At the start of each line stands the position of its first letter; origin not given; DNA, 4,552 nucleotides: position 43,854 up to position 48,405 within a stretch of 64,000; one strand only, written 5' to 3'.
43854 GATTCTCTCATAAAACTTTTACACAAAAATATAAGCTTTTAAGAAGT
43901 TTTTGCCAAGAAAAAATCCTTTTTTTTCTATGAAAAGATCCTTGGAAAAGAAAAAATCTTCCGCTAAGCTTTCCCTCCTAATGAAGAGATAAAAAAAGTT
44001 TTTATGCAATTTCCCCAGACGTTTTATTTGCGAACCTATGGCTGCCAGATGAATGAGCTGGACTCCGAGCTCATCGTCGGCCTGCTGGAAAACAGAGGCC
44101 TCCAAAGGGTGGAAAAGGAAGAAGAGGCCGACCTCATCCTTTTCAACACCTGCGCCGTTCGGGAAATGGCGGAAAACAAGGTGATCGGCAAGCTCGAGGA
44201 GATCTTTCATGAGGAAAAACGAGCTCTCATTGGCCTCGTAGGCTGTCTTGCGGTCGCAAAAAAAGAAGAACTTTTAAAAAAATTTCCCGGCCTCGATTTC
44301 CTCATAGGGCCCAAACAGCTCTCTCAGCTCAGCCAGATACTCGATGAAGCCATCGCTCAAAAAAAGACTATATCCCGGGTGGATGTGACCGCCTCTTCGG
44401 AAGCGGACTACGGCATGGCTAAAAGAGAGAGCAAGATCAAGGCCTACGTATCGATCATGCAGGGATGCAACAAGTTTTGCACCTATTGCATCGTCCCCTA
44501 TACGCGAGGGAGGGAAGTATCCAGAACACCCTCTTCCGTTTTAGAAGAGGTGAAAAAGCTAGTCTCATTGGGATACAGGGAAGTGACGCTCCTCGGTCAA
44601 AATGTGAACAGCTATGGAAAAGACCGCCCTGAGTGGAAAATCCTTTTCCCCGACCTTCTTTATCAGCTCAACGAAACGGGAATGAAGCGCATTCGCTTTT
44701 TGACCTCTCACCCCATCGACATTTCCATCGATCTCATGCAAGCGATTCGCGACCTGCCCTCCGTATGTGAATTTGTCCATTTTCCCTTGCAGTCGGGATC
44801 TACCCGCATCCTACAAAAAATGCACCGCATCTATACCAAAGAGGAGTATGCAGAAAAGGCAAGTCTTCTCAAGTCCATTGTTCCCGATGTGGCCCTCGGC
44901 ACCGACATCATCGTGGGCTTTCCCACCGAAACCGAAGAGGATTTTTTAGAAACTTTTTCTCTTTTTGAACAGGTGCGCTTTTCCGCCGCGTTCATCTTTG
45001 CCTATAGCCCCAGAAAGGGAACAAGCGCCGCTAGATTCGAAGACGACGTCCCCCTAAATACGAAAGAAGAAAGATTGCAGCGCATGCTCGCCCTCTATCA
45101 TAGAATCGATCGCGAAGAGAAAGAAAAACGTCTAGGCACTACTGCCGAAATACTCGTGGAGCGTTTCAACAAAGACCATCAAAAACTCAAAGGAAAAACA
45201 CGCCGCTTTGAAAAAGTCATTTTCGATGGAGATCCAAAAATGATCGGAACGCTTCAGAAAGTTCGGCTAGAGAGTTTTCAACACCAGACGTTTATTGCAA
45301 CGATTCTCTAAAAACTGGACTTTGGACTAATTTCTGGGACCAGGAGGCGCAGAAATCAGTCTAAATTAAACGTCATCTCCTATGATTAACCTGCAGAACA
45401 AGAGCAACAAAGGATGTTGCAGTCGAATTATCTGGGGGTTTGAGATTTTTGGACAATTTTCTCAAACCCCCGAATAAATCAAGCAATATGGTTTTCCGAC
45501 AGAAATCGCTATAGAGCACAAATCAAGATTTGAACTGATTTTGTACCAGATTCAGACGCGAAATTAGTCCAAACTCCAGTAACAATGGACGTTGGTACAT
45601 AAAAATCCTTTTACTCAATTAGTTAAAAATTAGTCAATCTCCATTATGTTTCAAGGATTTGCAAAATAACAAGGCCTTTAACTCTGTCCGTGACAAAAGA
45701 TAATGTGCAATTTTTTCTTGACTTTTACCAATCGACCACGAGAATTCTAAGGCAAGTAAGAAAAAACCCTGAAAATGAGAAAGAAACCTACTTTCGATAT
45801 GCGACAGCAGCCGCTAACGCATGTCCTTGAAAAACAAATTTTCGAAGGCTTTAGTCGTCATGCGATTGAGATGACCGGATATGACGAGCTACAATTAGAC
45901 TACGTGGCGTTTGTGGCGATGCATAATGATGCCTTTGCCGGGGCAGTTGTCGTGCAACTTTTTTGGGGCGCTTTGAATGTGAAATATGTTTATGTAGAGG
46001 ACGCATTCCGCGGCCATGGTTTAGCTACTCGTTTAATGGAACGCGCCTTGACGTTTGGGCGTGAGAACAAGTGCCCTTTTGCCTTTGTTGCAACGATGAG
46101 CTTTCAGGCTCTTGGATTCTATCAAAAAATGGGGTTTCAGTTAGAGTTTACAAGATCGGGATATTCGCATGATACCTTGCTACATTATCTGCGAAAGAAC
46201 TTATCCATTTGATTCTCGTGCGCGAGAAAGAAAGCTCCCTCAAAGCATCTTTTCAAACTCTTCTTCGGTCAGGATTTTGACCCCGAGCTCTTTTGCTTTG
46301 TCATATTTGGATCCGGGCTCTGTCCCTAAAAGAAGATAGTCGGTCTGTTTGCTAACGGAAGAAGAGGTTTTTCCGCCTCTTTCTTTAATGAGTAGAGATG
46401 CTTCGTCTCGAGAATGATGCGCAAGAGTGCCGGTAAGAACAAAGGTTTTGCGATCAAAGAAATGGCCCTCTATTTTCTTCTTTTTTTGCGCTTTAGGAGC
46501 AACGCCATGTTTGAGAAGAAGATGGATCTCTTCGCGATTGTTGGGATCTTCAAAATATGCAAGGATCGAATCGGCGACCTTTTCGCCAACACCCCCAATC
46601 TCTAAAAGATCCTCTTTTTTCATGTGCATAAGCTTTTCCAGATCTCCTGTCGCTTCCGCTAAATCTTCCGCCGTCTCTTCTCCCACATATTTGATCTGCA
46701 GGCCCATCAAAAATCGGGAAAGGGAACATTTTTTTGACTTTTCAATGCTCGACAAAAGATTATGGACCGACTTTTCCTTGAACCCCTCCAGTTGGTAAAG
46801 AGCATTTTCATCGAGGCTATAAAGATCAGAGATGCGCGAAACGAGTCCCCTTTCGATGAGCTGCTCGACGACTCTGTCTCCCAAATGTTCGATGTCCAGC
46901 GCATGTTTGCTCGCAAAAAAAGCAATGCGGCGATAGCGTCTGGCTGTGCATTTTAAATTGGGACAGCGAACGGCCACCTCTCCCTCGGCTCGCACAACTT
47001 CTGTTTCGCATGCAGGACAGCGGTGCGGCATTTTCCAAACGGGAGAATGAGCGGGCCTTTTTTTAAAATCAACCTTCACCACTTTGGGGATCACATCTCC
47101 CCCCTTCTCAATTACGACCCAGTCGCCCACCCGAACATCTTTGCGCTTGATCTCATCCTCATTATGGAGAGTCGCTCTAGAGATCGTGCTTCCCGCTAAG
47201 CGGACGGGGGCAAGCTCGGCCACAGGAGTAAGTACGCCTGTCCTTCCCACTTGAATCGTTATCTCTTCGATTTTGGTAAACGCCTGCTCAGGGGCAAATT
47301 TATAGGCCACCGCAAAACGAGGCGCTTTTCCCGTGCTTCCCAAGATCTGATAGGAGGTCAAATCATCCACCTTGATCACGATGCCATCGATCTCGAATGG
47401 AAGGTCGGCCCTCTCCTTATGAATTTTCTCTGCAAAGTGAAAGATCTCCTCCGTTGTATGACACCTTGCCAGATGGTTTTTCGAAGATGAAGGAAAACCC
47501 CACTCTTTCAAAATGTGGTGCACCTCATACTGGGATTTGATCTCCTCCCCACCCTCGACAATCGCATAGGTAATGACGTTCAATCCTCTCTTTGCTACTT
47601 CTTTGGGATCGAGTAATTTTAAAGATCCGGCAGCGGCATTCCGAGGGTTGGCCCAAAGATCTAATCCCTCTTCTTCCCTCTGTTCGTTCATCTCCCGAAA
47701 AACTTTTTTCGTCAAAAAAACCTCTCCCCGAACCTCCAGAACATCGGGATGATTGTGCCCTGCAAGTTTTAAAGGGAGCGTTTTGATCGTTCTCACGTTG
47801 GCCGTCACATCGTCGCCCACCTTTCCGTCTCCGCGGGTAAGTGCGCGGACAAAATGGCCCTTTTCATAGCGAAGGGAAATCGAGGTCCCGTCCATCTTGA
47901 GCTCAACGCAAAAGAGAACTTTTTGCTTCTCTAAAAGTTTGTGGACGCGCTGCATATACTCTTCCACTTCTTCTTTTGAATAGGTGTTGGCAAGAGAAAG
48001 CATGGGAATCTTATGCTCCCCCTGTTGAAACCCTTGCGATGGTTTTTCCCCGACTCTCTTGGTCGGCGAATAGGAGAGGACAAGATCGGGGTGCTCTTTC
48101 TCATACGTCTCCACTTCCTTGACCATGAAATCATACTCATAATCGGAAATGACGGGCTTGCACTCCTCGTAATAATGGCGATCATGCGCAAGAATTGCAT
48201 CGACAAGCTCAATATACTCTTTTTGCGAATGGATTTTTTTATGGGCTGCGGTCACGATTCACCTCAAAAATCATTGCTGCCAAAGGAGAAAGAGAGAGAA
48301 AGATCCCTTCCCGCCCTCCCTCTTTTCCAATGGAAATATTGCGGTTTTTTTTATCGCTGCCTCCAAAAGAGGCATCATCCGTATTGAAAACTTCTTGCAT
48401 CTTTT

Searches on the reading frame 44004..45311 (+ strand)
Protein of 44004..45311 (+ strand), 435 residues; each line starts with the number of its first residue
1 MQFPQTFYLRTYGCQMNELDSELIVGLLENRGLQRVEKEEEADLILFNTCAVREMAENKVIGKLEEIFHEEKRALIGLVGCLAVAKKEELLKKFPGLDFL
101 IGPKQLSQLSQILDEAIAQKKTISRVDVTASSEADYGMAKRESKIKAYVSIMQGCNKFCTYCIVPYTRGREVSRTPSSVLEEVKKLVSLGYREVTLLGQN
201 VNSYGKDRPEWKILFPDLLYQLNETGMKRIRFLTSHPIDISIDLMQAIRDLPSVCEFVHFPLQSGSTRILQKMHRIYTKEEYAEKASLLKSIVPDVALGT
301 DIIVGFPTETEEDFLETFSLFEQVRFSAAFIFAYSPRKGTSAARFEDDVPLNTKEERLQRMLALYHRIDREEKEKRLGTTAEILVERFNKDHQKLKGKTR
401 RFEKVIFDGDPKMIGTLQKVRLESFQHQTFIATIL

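Call 12: search_protein_families(library=pfam, proteins=[window:44004-45311:+], max_evalue=0.001)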
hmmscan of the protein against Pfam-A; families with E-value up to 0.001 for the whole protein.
window:44004-45311:+ (435 aa): 2 families
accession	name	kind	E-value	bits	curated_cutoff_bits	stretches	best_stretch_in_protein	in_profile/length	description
PF00919.26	UPF0004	-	2.3e-28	98.5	27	1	7-102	2-98/98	Uncharacterized protein family UPF0004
PF04055.27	Radical_SAM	-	9.6e-26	91.4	29.5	1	149-320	1-165/166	Radical SAM superfamily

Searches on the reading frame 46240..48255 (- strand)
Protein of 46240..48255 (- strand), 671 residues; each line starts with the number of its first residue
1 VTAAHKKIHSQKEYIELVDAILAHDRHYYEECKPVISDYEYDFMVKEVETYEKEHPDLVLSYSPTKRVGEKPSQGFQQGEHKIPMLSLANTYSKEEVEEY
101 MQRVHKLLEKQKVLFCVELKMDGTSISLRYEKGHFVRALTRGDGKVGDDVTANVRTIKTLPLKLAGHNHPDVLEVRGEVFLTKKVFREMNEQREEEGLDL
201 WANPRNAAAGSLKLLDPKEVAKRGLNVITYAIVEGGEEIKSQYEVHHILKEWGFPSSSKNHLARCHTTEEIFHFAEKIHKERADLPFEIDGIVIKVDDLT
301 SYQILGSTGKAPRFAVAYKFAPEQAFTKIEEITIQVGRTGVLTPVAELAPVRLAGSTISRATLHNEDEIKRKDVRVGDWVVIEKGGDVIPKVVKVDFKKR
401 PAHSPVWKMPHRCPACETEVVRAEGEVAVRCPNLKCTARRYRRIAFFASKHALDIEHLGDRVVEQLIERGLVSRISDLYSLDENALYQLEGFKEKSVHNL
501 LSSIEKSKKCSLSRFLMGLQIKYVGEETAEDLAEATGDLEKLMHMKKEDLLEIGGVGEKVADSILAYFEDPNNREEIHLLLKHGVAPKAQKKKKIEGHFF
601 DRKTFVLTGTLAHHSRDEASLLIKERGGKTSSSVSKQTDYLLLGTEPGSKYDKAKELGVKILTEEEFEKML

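Call 12: search_protein_families(library=pfam, proteins=[window:46240-48255:-], max_evalue=0.001)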
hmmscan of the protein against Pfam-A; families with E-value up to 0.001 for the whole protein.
window:46240-48255:- (671 aa): 7 families
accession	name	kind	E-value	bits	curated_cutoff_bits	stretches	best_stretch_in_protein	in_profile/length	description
PF01653.23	DNA_ligase_aden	-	3.4e-91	305.7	27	1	75-323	3-253/253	NAD-dependent DNA ligase adenylation domain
PF03120.22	DNA_ligase_OB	-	1.1e-35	121.8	32.9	1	327-403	2-78/79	NAD-dependent DNA ligase OB-fold domain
PF12826.13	HHH_2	-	2.7e-18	66.3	27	1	514-576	1-63/64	Helix-hairpin-helix motif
PF00533.33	BRCT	-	1.2e-13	51.5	21.3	1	599-669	5-76/78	BRCA1 C Terminus (BRCT) domain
PF14520.12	HHH_5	-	9.4e-13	48.9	27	1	519-566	5-53/57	Helix-hairpin-helix domain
PF03119.21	DNA_ligase_ZBD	-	1.5e-09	38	25.8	1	412-438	1-27/27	NAD-dependent DNA ligase C4 zinc finger domain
PF12738.14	PTCB-BRCT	-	1.4e-05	25.4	22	1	615-663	12-60/63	twin BRCT domain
